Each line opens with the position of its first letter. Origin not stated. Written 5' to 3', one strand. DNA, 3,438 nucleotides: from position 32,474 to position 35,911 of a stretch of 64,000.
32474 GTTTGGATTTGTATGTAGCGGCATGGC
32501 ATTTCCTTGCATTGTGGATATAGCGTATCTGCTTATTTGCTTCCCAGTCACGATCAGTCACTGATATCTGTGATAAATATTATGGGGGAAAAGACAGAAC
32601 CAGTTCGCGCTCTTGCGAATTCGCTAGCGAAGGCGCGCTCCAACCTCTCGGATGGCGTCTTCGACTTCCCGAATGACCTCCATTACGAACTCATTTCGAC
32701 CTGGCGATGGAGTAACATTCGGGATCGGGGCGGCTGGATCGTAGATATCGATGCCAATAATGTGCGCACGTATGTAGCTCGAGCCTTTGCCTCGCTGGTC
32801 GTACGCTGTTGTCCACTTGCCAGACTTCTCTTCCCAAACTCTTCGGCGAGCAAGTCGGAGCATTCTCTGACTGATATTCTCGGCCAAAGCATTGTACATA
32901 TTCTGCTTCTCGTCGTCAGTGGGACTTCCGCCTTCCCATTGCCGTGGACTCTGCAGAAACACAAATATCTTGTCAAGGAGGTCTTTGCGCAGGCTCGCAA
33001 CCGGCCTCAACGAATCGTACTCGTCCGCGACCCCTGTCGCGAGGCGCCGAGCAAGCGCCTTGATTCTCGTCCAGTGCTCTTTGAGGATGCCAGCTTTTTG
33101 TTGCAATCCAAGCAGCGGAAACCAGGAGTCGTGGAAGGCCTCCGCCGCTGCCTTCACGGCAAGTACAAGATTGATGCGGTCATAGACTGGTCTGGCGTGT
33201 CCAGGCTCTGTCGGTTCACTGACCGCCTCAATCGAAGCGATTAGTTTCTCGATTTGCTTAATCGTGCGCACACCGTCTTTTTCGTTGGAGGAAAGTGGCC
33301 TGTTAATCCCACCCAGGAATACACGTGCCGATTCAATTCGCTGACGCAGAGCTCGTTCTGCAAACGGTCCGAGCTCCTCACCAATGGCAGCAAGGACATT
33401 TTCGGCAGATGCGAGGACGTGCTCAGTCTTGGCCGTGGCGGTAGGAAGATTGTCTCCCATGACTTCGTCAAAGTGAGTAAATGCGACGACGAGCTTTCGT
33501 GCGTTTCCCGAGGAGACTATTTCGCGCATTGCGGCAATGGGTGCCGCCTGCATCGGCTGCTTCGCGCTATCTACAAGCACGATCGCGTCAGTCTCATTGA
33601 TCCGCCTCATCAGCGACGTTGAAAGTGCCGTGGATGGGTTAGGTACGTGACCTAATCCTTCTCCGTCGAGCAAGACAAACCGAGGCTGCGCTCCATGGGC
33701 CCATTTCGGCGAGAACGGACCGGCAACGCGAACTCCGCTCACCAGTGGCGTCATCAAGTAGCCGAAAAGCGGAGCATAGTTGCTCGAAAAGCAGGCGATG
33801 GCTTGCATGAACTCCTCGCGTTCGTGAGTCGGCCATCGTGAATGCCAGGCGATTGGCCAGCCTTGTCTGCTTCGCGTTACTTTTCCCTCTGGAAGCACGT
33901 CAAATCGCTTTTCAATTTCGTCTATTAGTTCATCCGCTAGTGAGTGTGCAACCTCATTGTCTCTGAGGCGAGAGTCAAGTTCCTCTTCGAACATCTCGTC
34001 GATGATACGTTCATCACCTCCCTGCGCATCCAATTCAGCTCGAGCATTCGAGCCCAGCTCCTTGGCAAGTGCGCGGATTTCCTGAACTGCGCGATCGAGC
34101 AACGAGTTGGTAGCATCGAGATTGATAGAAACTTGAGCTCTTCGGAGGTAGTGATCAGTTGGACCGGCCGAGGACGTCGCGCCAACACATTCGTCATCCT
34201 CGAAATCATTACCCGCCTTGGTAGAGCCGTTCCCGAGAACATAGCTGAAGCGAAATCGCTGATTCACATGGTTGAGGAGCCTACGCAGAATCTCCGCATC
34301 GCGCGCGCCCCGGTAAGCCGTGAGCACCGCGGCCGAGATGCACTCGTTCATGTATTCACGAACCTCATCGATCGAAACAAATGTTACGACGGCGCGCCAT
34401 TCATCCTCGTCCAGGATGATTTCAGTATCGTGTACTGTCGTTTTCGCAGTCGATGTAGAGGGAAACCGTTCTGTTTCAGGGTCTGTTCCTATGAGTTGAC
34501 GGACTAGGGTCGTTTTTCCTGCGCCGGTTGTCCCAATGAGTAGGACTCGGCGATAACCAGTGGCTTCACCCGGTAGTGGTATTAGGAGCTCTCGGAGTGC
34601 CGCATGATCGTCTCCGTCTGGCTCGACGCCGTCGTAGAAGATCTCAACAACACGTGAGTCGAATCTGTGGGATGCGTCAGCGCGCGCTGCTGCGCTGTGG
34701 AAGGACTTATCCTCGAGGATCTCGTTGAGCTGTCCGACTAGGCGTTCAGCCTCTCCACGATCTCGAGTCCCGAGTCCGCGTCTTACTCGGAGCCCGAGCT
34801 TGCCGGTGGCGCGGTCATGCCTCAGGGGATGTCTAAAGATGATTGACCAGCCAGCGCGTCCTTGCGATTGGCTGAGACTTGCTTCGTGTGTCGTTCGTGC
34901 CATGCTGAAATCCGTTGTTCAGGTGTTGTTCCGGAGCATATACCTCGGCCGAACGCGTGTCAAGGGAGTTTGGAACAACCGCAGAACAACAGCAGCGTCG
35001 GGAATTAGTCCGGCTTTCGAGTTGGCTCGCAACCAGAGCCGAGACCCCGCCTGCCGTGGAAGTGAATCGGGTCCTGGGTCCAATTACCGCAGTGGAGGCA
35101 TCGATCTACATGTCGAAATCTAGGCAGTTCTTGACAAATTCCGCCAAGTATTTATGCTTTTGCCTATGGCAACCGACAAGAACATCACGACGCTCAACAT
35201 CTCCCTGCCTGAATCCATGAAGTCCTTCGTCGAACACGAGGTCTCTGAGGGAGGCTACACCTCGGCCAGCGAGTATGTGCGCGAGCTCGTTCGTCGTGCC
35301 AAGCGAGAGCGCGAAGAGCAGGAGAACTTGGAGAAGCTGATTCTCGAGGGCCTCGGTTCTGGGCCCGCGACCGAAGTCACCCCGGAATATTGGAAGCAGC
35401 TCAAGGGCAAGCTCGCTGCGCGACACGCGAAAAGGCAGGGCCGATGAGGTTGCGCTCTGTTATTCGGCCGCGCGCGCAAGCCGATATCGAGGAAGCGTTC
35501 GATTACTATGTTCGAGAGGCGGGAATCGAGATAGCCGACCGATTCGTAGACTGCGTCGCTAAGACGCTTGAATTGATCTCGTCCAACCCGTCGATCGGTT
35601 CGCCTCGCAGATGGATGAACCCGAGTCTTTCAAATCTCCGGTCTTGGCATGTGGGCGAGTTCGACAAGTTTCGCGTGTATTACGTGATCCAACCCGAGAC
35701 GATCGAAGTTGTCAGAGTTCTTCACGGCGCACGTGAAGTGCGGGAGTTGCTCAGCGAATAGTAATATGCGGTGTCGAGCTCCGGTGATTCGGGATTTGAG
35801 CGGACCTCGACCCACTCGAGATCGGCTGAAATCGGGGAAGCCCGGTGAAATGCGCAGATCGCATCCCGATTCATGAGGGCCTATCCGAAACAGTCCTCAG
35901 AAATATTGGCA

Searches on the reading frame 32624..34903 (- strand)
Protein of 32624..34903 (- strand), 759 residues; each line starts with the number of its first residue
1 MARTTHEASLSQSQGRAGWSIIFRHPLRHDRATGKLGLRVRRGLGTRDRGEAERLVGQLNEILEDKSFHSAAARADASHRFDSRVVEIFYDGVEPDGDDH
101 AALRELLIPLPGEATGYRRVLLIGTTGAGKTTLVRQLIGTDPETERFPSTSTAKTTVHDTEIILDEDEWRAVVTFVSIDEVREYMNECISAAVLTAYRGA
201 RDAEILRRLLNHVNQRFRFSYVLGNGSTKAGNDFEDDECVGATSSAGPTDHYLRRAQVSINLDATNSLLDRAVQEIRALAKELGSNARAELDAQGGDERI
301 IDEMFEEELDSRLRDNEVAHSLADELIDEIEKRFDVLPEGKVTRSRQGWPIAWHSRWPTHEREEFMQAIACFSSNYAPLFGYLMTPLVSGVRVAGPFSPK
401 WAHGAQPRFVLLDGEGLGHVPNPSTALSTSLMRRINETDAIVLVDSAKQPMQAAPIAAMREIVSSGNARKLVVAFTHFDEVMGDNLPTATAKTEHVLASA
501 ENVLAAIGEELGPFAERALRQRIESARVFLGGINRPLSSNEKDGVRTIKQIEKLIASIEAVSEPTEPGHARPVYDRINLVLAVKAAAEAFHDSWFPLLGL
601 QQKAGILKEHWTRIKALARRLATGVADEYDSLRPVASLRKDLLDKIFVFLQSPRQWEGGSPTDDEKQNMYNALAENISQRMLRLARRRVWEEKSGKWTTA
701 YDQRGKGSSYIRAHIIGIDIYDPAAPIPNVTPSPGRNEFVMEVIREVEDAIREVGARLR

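Call 4: search_protein_families(library=pfam, proteins=[window:32624-34903:-], max_evalue=0.1)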
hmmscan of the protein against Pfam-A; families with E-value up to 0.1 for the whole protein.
window:32624-34903:- (759 aa): 22 families
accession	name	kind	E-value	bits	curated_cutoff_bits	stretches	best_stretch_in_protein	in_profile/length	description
PF01926.29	MMR_HSR1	-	0.00045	20.8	21.9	1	119-157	1-39/113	50S ribosome-binding GTPase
PF00350.29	Dynamin_N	-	0.00074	20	27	0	120-158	1-40/168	Dynamin family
PF13401.12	AAA_22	-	0.002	18.9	27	1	120-159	8-33/130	AAA domain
PF13671.12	AAA_33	-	0.0032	18.2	27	0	120-144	2-25/143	AAA domain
PF25199.1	nSTAND_NTPase5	-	0.0088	16.3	34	1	108-137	33-61/145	Novel STAND NTPase 5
PF10662.15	PduV-EutP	-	0.012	15.8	21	1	118-139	2-23/143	Ethanolamine utilisation - propanediol utilisation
PF00005.33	ABC_tran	-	0.013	16.5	25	1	119-144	13-38/137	ABC transporter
PF13173.12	AAA_14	-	0.027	14.9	27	1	120-184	5-74/129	AAA domain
PF20172.3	DUF6538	-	0.027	14.6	27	0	39-64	27-52/60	Domain of unknown function (DUF6538)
PF02367.23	TsaE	-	0.032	14.6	26.6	1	118-139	22-43/128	Threonylcarbamoyl adenosine biosynthesis protein TsaE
PF13521.12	AAA_28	-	0.035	14.7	27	0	119-137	1-19/164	AAA domain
PF01580.24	FtsK_SpoIIIE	-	0.038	13.9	24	0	118-138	40-60/221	FtsK/SpoIIIE family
PF12775.13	AAA_7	-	0.042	13.8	25.8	1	118-164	34-82/181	P-loop containing dynein motor region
PF13238.12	AAA_18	-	0.043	14.7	29.4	0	120-137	1-18/128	AAA domain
PF08477.19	Roc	-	0.046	14.4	27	1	119-157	1-38/119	Ras of Complex, Roc, domain of DAPkinase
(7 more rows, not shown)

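Call 5: search_protein_families(library=padloc, proteins=[window:32624-34903:-], max_evalue=0.1)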
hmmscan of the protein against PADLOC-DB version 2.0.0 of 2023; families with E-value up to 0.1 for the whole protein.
window:32624-34903:- (759 aa): 5 families
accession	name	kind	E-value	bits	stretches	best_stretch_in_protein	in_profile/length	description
PDLC04140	mad8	-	3.9e-05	21.3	1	118-308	28-135/314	mads_8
PDLC03839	LeoA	-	0.003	14.7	0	433-565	128-255/559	-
PDLC04790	PDC-S01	-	0.018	11.8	1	118-181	28-87/422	-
PDLC03841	LeoBC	-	0.05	10.7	0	119-141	79-101/601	-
PDLC01055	HerA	-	0.055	10.3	0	119-138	159-178/532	Type III coevolved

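Call 6: search_protein_families(library=ncbifam, proteins=[window:32624-34903:-], max_evalue=0.1)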
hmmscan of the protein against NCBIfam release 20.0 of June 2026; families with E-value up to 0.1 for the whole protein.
window:32624-34903:- (759 aa): 15 families
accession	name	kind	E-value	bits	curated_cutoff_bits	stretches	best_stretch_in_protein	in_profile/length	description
NF009377.1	PRK12740.1-1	equivalog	0.0016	16.9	890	1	116-164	12-59/700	elongation factor G-like protein EF-G2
TIGR02857.1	CydD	equivalog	0.002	17.2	435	1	51-205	289-428/529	thiol reductant ABC exporter subunit CydD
TIGR00231.1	small_GTP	domain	0.0057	16.4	42.5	1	117-151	3-38/164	GTP-binding protein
TIGR03819.1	heli_sec_ATPase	hypoth_equivalog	0.0064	15.7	373.15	1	119-147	180-208/340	TadA family conjugal transfer-associated ATPase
TIGR03499.1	FlhF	equivalog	0.0075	16.3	174.15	0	117-132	198-213/286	flagellar biosynthesis GTPase FlhF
TIGR02528.1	EutP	subfamily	0.0078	16.5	138.35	1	119-141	2-24/142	EutP/PduV family microcompartment system protein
NF000355.4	ribo_prot_ABC_F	equivalog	0.013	14.4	380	1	118-154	340-377/499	ribosomal protection-like ABC-F family protein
TIGR02868.1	CydC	equivalog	0.013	14.1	329.05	1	116-176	361-414/530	thiol reductant ABC exporter subunit CydC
NF002828.0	PRK03003.1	equivalog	0.015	13.9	631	0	114-174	210-268/477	ribosome biogenesis GTPase Der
NF010425.0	PRK13851.1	equivalog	0.018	14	461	1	116-147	161-192/344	type IV secretion system protein VirB11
NF008379.0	PRK11174.1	equivalog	0.026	13.2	684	1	106-210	365-460/588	heme ABC transporter permease/ATP-binding protein CydD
TIGR02788.1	VirB11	equivalog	0.03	13.3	249.95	1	119-147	146-174/308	P-type DNA transfer ATPase VirB11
TIGR03015.1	pepcterm_ATPase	hypoth_equivalog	0.054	12.9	324.5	0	120-156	46-81/269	XrtA/PEP-CTERM system-associated ATPase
NF005994.0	PRK08118.1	equivalog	0.06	13.4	215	0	118-137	2-21/172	DNA topology modulation protein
NF000908.1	PRK00089.1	equivalog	0.065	12.5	237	0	120-172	6-54/291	GTPase Era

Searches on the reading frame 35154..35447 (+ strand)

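Call 4: search_protein_families(library=pfam, proteins=[window:35154-35447:+], max_evalue=0.1)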
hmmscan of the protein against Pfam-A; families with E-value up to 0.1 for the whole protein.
window:35154-35447:+ (97 aa): 3 families
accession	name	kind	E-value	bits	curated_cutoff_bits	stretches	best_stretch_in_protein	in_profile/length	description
PF03693.20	ParD_antitoxin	-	9.8e-06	26.3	21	1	16-73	7-64/81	Bacterial antitoxin of ParD toxin-antitoxin type II system and RHH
PF18822.6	CdvA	-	0.0012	19.3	30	1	24-69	69-113/123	CdvA-like coiled-coil domain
PF10312.14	Cactin_mid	-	0.089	12.9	23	1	37-93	135-187/194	Conserved mid region of cactin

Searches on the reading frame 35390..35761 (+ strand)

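Call 4: search_protein_families(library=pfam, proteins=[window:35390-35761:+], max_evalue=0.1)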
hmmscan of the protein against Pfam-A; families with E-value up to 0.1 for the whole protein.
window:35390-35761:+ (123 aa): 1 family
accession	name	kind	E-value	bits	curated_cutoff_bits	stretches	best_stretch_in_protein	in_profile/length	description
PF05016.21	ParE_toxin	-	2.7e-17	63.6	23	1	25-116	3-88/89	ParE toxin of type II toxin-antitoxin system, parDE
